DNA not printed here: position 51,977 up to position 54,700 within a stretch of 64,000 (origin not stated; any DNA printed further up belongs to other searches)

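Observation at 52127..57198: Two large co-oriented Cys/Pro-rich beta proteins with a shared C-terminal module, one carrying a DNA-binding HhH: uncharacterised two-component system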

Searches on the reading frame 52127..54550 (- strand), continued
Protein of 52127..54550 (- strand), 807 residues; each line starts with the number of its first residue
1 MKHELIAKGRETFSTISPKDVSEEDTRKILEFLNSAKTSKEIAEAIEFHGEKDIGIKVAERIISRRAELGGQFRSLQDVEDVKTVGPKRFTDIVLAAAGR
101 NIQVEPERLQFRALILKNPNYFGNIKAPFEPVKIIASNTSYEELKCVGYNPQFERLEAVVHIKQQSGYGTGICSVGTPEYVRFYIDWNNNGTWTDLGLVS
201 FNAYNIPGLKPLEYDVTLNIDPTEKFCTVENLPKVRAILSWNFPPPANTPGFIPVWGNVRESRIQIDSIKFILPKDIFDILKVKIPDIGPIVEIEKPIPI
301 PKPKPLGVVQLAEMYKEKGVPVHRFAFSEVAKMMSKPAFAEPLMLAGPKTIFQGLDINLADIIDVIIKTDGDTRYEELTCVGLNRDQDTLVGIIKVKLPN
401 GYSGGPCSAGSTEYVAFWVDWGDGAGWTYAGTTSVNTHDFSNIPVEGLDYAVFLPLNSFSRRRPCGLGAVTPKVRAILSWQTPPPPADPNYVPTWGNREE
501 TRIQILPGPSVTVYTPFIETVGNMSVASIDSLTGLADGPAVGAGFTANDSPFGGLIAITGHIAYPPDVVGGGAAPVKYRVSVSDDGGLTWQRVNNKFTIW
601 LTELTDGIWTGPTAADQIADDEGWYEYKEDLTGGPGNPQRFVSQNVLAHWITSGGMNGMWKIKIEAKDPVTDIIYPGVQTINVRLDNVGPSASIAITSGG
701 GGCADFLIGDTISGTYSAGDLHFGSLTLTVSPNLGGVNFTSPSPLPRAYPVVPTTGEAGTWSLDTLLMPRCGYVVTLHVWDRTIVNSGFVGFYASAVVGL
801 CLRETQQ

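Call 98: find_encoding_contigs(protein=P0019, flank=8000, max_places=2)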
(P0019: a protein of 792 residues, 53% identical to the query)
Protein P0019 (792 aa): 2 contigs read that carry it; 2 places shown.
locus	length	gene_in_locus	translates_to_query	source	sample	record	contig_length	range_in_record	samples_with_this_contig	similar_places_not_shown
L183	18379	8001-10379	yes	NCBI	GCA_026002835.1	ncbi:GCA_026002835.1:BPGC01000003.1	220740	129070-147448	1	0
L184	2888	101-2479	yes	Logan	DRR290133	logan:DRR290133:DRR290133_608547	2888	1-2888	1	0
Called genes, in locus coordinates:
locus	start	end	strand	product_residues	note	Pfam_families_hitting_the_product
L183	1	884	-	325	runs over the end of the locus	-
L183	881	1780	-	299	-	-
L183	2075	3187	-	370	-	-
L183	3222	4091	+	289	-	PF13737:DDE_Tnp_1_5, PF01609:DDE_Tnp_1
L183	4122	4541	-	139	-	-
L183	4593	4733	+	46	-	-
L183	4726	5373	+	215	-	PF13392:HNH_3 (weak)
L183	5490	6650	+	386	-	-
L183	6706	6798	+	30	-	-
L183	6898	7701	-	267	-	PF07934:OGG_N, PF00730:HhH-GPD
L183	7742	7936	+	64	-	PF01781:Ribosomal_L38e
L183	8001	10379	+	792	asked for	-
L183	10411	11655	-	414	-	PF02812:ELFV_dehydrog_N, PF00208:ELFV_dehydrog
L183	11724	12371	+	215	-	PF00730:HhH-GPD, PF14520:HHH_5 (faint), PF00633:HHH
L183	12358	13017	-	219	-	-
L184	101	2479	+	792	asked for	-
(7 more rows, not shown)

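Call 111: find_homologous_proteins(query=A4, max_evalue=0.00001)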
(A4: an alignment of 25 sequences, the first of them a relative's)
Query A4 (25 sequences) (139 aa, profile of the alignment): 7947 proteins with E <= 0.00001 among 8000 candidates; the best 120 are listed.
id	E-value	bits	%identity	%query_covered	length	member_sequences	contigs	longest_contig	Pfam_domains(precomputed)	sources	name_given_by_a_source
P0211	5.3e-47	176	76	99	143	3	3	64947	-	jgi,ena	jgi:hypothetical protein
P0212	5.4e-47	176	82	99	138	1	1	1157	PF07098.17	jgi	-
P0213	6.3e-47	176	50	86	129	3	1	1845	-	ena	-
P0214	6.7e-47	176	74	93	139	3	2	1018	-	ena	-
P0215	7.0e-47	176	79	85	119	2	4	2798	-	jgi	jgi:hypothetical protein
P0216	9.0e-47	175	89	100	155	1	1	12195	-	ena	-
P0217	1.0e-46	175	46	83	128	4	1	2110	PF07098.17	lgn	-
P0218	1.1e-46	175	71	94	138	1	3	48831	-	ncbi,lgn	-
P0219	1.3e-46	175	50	91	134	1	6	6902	-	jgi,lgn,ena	jgi:hypothetical protein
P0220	1.4e-46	175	56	99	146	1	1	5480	PF07098.17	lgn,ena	-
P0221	1.5e-46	175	76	99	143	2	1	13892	-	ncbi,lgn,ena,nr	ncbi:MAG TPA: hypothetical protein VKO18_14970 [Terriglobia bacterium]|nr:hypothetical protein [Terr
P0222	1.7e-46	174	68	99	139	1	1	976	PF07098.17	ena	-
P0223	1.8e-46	174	63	83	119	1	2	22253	-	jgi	jgi:hypothetical protein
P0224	2.0e-46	174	68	88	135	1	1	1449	-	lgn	-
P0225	2.1e-46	174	71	98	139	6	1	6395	PF07098.17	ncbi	ncbi:MAG: DUF1360 domain-containing protein [Acidobacteriota bacterium]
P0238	3.1e-46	174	74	85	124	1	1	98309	-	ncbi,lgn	ncbi:MAG TPA: hypothetical protein VI455_10895 [Terriglobia bacterium]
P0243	3.4e-46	174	44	80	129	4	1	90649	-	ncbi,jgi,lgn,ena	-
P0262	4.9e-46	173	47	77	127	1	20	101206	PF07098.17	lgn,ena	-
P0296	9.7e-46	172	64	100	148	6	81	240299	PF07098.17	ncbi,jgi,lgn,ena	jgi:hypothetical protein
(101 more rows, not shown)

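Call 112: find_encoding_contigs(protein=P0243, flank=5000, max_places=3)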
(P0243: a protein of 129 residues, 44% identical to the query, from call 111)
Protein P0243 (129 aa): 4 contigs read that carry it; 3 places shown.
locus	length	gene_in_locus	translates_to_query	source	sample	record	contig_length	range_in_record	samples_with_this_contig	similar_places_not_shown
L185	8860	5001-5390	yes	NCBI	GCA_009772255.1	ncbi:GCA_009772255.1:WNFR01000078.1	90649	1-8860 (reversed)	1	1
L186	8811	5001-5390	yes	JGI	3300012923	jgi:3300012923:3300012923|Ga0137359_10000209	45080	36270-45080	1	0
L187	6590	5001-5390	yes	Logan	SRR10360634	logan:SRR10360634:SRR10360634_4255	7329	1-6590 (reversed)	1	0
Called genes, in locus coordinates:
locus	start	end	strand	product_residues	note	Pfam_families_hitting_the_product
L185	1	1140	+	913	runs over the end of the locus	PF00069:Pkinase, PF01636:APH (faint), PF07714:PK_Tyr_Ser-Thr, PF13374:TPR_10 (faint), PF13424:TPR_12 (faint), PF03109:ABC1 (weak), PF13428:TPR_14 (faint), PF13181:TPR_8 (faint), +6 more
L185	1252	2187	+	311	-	PF02899:Phage_int_SAM_1, PF00589:Phage_integrase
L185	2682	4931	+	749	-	-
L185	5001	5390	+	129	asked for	-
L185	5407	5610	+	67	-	-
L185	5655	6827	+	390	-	PF01168:Ala_racemase_N, PF14031:D-ser_dehydrat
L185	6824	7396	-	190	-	PF22741:PTP-NADK, PF03162:Y_phosphatase2, PF13350:Y_phosphatase3 (weak), PF22785:Tc-R-P, PF00782:DSPc (weak), PF22784:PTP-SAK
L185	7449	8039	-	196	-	PF22741:PTP-NADK, PF03162:Y_phosphatase2, PF00782:DSPc, PF13350:Y_phosphatase3 (faint), PF14566:PTPlike_phytase, PF22784:PTP-SAK, PF22785:Tc-R-P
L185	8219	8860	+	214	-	?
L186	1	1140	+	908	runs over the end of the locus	PF00069:Pkinase, PF07714:PK_Tyr_Ser-Thr, PF01636:APH (faint), PF13374:TPR_10 (faint), PF13424:TPR_12 (faint), PF03109:ABC1 (weak), PF13428:TPR_14 (faint), PF13181:TPR_8 (faint), +6 more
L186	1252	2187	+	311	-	PF02899:Phage_int_SAM_1, PF00589:Phage_integrase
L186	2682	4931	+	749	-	-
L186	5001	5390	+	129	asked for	-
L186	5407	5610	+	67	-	-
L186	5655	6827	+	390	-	PF01168:Ala_racemase_N, PF14031:D-ser_dehydrat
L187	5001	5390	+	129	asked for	-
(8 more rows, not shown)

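Call 113: find_encoding_contigs(protein=P0296, flank=5000, max_places=3)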
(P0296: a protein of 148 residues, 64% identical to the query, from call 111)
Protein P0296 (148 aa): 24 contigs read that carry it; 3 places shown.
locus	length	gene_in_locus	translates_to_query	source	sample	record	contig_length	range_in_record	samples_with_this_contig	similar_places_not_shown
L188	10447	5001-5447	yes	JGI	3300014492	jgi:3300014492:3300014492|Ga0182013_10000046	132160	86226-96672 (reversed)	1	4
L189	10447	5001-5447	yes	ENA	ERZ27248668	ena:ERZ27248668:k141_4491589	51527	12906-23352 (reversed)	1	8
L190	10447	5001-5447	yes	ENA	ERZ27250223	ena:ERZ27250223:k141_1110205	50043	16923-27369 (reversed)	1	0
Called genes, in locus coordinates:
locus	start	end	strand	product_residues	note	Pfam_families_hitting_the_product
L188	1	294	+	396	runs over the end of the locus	PF02276:CytoC_RC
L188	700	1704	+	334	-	PF08240:ADH_N, PF00107:ADH_zinc_N, PF13602:ADH_zinc_N_2 (weak)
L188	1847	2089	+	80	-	-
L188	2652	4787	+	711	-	-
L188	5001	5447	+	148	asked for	PF07098:DUF1360 (weak)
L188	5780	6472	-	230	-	-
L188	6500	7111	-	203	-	PF00578:AhpC-TSA, PF08534:Redoxin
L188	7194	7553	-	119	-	-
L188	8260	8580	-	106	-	-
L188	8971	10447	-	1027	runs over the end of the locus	PF00873:ACR_tran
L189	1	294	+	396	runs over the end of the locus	PF02276:CytoC_RC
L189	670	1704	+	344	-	PF08240:ADH_N, PF00107:ADH_zinc_N, PF13602:ADH_zinc_N_2 (weak)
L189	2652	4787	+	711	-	-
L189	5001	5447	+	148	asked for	PF07098:DUF1360 (weak)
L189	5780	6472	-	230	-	-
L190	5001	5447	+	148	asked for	PF07098:DUF1360 (weak)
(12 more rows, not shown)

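Call 114: find_encoding_contigs(protein=P0262, flank=5000, max_places=3)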
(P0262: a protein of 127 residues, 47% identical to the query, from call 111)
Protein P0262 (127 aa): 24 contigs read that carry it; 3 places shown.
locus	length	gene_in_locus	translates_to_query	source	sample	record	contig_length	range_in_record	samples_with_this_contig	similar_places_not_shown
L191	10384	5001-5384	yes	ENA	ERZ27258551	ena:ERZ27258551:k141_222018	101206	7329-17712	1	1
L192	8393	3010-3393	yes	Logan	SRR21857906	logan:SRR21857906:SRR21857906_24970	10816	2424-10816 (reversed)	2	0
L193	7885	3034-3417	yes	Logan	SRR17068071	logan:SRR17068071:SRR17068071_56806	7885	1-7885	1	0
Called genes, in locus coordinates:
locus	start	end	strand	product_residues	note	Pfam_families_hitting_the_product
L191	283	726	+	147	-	PF04542:Sigma70_r2 (weak), PF08281:Sigma70_r4_2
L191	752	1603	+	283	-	PF13428:TPR_14 (faint), PF13432:TPR_16 (faint), PF14559:TPR_19 (faint)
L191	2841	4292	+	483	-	-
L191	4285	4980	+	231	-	-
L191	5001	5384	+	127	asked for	PF07098:DUF1360 (faint)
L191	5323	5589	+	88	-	-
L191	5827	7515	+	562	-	PF02433:FixO (faint), PF14522:Cytochrome_C7 (faint), PF00034:Cytochrom_C (weak), PF13442:Cytochrome_CBB3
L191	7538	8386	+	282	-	PF13191:AAA_16 (faint), PF00005:ABC_tran, PF02463:SMC_N (faint), PF13304:AAA_21 (weak)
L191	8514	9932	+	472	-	PF16217:M64_N, PF09471:Peptidase_M64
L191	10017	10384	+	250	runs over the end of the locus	PF06736:TMEM175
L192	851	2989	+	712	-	-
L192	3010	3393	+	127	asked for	PF07098:DUF1360 (faint)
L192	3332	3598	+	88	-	-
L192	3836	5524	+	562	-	PF14495:Cytochrom_C550 (faint), PF02433:FixO (faint), PF14522:Cytochrome_C7 (faint), PF00034:Cytochrom_C (weak), PF13442:Cytochrome_CBB3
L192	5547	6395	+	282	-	PF00005:ABC_tran, PF02463:SMC_N (faint), PF13304:AAA_21 (weak)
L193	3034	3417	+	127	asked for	PF07098:DUF1360 (faint)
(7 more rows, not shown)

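Call 115: find_encoding_contigs(protein=P0238, flank=5000, max_places=3)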
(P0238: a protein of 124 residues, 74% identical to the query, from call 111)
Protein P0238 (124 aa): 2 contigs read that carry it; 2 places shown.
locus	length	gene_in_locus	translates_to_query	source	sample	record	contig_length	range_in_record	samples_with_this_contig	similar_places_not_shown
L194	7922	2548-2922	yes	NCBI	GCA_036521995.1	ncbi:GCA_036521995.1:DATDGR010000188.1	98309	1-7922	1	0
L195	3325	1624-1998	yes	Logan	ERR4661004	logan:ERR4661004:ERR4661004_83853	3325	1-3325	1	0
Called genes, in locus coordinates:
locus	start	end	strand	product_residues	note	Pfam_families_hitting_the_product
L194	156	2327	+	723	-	-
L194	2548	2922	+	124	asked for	-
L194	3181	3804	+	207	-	-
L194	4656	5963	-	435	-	PF00206:Lyase_1, PF10397:ADSL_C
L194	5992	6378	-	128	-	PF13366:PDDEXK_3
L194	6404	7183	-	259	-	PF00753:Lactamase_B, PF23023:Anti-Pycsar_Apyc1 (weak), PF12706:Lactamase_B_2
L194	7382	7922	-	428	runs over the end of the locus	PF00675:Peptidase_M16, PF05193:Peptidase_M16_C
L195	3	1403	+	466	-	?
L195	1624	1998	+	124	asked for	-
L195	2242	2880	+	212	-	-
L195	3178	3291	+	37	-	-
